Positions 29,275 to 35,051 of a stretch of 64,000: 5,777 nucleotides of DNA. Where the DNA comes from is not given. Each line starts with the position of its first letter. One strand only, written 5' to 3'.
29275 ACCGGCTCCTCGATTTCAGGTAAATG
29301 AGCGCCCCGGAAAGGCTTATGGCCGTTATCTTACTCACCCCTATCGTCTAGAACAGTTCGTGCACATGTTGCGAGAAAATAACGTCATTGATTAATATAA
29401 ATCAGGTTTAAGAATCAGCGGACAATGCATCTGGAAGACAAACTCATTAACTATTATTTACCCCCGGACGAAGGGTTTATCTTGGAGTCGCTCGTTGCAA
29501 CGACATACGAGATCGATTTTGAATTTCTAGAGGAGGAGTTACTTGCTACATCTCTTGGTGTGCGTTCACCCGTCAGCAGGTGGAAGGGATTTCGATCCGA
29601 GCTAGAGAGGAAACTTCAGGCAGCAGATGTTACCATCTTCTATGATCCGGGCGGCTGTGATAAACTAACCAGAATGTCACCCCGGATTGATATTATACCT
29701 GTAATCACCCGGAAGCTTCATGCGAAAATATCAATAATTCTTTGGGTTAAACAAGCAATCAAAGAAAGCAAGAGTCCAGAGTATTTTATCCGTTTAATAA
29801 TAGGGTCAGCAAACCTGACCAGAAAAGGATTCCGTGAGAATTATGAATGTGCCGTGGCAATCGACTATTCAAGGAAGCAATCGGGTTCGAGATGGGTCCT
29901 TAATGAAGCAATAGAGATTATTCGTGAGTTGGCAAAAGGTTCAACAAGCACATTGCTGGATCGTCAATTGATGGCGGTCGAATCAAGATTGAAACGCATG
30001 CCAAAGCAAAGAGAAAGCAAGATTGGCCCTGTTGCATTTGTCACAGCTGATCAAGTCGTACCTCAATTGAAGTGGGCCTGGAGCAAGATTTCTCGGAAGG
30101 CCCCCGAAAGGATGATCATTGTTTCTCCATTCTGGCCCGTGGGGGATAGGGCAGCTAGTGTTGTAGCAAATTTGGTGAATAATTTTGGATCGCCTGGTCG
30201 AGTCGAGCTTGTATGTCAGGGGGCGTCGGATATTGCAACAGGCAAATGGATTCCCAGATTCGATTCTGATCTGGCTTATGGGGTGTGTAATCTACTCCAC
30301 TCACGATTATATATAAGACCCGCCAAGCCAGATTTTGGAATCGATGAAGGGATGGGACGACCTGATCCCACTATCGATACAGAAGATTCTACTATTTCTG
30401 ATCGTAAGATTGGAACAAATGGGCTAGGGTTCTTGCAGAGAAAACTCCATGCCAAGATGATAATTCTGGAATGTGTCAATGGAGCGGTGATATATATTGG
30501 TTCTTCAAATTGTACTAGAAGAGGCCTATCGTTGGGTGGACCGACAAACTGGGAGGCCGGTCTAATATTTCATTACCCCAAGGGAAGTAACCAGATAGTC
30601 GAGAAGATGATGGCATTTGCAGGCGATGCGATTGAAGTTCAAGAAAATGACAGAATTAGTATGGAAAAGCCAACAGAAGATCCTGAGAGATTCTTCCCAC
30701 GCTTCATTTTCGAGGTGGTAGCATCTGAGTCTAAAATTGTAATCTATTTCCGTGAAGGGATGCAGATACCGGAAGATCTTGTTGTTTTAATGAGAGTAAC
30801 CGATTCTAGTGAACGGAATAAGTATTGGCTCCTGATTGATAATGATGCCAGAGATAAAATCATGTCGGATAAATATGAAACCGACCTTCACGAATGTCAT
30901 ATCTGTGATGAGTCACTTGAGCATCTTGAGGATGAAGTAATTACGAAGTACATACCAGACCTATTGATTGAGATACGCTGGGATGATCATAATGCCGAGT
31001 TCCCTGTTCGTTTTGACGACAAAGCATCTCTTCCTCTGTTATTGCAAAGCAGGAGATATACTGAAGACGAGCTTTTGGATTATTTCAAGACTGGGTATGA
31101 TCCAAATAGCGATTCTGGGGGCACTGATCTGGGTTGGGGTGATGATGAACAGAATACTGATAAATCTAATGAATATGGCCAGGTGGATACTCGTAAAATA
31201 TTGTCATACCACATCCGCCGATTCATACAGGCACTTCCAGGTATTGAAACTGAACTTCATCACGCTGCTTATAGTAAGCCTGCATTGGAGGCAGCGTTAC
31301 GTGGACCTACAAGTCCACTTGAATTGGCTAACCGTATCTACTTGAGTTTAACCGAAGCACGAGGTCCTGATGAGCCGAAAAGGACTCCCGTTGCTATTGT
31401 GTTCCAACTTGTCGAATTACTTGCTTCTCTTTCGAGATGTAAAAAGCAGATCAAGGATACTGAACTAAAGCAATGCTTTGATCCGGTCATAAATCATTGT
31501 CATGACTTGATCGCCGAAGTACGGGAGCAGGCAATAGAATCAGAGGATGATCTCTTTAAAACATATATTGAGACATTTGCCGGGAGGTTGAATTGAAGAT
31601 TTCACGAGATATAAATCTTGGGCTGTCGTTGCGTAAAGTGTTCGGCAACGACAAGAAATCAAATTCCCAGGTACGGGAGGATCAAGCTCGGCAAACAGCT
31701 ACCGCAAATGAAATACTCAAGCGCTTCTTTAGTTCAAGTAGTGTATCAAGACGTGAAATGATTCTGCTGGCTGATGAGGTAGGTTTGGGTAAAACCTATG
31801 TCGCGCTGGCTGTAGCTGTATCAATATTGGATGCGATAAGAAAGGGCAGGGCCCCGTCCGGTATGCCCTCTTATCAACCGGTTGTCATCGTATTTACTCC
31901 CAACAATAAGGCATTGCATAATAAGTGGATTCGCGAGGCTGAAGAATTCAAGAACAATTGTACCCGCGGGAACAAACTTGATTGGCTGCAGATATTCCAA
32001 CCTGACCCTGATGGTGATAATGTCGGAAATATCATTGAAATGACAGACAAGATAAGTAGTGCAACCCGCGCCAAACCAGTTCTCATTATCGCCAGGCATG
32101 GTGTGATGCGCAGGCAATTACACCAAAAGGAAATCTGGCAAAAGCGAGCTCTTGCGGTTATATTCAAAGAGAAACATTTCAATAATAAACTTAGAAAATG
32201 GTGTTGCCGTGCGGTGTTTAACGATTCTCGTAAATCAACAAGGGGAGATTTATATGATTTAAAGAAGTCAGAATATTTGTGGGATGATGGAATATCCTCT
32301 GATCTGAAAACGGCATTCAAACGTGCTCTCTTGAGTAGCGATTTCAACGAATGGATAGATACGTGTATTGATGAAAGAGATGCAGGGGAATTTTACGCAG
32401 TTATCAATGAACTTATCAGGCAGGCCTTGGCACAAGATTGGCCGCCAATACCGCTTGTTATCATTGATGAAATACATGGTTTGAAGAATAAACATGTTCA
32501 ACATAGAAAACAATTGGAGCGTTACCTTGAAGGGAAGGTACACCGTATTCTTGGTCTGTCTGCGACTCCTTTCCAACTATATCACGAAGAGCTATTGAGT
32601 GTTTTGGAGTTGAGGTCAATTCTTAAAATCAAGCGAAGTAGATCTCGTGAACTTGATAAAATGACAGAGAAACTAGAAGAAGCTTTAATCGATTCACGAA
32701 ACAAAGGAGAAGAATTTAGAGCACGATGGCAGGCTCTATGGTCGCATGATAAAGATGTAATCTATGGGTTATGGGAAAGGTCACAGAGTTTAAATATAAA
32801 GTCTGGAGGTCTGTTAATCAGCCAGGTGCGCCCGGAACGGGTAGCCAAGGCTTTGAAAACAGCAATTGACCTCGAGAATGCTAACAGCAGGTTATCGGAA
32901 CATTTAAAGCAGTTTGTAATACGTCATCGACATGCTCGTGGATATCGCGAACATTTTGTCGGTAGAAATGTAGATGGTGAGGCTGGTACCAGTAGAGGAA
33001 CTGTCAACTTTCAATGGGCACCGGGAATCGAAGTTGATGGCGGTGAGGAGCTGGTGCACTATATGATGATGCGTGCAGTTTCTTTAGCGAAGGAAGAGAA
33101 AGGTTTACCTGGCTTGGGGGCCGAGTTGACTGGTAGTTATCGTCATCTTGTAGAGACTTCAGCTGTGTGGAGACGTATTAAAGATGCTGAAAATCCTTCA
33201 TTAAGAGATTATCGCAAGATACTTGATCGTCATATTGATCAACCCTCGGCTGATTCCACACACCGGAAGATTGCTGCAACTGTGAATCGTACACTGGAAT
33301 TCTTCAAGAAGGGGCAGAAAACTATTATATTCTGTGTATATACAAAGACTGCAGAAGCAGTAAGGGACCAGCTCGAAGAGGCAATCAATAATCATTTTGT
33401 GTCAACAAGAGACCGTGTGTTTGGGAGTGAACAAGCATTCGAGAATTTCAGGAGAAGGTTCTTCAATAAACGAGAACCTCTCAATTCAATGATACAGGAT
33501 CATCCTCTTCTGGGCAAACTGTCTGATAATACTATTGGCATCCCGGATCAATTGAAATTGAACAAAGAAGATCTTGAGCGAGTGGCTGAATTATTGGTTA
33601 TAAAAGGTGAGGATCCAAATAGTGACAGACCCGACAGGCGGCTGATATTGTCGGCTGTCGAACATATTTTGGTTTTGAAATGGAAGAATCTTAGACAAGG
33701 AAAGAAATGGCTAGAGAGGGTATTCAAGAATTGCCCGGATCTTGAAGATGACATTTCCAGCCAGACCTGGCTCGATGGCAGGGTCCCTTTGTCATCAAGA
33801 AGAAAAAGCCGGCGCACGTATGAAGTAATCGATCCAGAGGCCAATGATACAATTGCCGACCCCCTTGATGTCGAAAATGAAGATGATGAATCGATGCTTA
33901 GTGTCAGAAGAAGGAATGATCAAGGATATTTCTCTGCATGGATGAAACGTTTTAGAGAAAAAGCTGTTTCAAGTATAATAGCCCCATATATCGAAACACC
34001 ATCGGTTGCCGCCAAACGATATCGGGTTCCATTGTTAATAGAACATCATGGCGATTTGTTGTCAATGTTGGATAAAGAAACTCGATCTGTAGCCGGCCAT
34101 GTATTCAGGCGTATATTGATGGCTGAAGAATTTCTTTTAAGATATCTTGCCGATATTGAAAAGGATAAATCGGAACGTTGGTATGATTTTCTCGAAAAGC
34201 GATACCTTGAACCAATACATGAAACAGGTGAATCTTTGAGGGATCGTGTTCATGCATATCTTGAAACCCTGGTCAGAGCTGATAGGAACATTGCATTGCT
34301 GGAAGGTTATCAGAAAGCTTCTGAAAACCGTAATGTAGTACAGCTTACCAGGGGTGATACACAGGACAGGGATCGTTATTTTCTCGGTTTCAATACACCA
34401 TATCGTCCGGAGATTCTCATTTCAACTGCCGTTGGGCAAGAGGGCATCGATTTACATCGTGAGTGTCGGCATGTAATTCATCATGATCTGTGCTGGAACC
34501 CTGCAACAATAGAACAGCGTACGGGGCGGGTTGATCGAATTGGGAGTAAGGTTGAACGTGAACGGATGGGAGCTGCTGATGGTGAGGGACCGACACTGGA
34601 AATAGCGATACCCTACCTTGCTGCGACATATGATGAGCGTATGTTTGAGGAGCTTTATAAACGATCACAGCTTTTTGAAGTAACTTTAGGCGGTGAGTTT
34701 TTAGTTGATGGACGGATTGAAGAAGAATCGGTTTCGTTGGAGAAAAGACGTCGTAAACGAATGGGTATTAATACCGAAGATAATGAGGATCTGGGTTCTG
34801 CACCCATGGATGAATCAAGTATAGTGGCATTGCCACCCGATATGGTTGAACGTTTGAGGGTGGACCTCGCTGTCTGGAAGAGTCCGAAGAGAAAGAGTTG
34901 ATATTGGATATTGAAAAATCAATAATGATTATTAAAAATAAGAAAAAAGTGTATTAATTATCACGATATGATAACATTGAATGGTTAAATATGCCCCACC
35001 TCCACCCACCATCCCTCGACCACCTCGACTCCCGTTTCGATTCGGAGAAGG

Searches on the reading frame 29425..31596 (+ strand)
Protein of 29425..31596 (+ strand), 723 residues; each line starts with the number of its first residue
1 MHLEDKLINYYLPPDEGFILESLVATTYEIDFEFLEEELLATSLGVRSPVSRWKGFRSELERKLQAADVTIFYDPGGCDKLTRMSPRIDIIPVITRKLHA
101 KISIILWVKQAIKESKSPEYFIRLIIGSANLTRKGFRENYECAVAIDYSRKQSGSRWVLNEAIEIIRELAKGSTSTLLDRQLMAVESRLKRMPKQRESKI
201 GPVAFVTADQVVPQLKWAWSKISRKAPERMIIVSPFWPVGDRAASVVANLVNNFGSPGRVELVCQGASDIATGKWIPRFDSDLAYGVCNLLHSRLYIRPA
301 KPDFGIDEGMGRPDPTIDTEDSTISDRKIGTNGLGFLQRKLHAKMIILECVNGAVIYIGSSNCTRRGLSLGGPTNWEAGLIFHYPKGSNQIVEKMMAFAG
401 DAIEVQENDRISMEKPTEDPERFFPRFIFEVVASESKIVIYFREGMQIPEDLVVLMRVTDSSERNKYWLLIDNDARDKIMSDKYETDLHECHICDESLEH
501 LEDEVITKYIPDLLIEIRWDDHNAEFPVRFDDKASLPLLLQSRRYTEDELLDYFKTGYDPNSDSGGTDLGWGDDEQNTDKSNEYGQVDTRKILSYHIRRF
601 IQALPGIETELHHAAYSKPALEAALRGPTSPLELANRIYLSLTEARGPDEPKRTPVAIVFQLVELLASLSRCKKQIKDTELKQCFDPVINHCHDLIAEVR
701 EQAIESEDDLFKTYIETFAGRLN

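Call 6: search_protein_families(library=padloc, proteins=[window:29425-31596:+], max_evalue=0.001)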
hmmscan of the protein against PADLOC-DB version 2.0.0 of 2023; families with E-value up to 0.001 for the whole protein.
window:29425-31596:+ (723 aa): 3 families
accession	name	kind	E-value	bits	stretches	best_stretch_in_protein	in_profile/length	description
PDLC03829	ZacB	-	1.8e-20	71.3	2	318-439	284-395/586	-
PDLC02614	DrmC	-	6e-10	37.1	1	123-148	112-137/153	DrmC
PDLC04553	PDC-M27B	-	2e-09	34.6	1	26-142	23-142/635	-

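Call 7: search_protein_families(library=pfam, proteins=[window:29425-31596:+], max_evalue=0.01)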
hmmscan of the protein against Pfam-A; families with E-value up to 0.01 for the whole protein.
window:29425-31596:+ (723 aa): 1 family
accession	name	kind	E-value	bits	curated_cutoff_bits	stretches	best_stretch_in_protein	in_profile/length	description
PF13091.12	PLDc_2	-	1e-11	45.2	27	2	97-147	80-116/132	PLD-like domain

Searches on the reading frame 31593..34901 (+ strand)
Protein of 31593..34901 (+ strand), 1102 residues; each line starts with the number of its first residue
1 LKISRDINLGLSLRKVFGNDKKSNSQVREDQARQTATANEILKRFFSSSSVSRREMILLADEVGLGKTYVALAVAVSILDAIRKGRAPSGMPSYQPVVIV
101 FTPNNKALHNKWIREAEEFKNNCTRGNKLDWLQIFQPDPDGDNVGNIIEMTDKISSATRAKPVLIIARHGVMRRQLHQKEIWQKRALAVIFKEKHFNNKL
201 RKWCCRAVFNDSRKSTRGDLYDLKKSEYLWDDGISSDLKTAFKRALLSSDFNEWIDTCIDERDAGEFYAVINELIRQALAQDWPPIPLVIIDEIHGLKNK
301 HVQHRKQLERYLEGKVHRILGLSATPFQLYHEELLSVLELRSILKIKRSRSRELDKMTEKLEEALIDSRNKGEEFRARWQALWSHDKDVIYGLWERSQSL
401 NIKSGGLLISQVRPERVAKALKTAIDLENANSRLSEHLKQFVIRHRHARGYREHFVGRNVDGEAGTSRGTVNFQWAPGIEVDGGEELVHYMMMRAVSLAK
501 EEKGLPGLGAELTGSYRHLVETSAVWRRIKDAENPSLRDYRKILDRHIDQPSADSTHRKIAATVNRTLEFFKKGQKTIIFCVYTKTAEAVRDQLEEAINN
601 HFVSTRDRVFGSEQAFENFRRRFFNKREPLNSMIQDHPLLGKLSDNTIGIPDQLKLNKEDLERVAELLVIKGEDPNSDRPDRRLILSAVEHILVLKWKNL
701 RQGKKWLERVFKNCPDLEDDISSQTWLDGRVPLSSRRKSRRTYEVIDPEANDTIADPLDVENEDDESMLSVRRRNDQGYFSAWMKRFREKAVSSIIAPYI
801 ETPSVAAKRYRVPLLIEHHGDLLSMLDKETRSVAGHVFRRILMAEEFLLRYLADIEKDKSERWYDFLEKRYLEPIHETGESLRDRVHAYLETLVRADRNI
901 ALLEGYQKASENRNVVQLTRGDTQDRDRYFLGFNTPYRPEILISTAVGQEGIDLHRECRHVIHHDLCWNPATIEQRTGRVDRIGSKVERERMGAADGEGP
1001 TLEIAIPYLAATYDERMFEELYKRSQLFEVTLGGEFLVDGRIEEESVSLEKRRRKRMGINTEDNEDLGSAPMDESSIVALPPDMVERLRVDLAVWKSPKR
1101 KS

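Call 6: search_protein_families(library=padloc, proteins=[window:31593-34901:+], max_evalue=0.001)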
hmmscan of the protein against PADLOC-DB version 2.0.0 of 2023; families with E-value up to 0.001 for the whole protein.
window:31593-34901:+ (1102 aa): 39 families (the best 25 are shown)
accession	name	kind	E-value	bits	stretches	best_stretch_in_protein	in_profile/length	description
PDLC03830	ZacC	-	1.6e-38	130.9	2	932-990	848-906/1019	-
PDLC04556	PDC-M27C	-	1.3e-34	117.7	2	919-1018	736-832/892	-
PDLC04554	PDC-M27C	-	5.5e-30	102.4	2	918-1016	747-843/1217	-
PDLC02623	DrmD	-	1.9e-22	76.9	2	918-1035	559-663/1040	DrmD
PDLC04555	PDC-M27C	-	5.2e-21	73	1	920-1020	487-584/656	-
PDLC02621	DrmD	-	1.1e-16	58.3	1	921-988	556-628/1040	DrmD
PDLC02843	DpdE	-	2e-15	53.8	1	941-985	622-666/1091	DpdE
PDLC02500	BrxHI|BrxHII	-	1.1e-14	52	1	925-986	518-576/933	BrxHI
PDLC02840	DpdE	-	1.4e-14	51.4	1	919-985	589-656/1091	DpdE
PDLC02572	DrmA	-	4.6e-13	46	1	922-987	557-625/1043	DrmA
PDLC02619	DrmD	-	3.7e-12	43.2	1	940-987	491-537/872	DrmD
PDLC02634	DrmD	-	1.4e-10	37.7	1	941-988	541-588/900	DrmD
PDLC02632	DrmD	-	4.7e-10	36.6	1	940-987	581-628/662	DrmD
PDLC02633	DrmD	-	8e-10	35.3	1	846-985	486-630/839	DrmD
PDLC02853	DpdE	-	2.8e-09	33.5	1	941-992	556-607/985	DpdE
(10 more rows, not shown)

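Call 7: search_protein_families(library=pfam, proteins=[window:31593-34901:+], max_evalue=0.01)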
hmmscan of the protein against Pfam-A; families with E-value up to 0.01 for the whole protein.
window:31593-34901:+ (1102 aa): 4 families
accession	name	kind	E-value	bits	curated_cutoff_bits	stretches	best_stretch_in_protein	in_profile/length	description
PF00271.37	Helicase_C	-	4.6e-14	53.1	23.5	1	910-984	37-110/110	Helicase conserved C-terminal domain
PF04851.21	ResIII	-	1.4e-07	32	22.5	0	34-195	8-135/164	Type III restriction enzyme, res subunit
PF00176.29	SNF2-rel_dom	-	2.5e-07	30.5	24.9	1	57-340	20-177/290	SNF2-related domain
PF00270.35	DEAD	-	1.4e-06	28.6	26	0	286-327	118-161/167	DEAD/DEAH box helicase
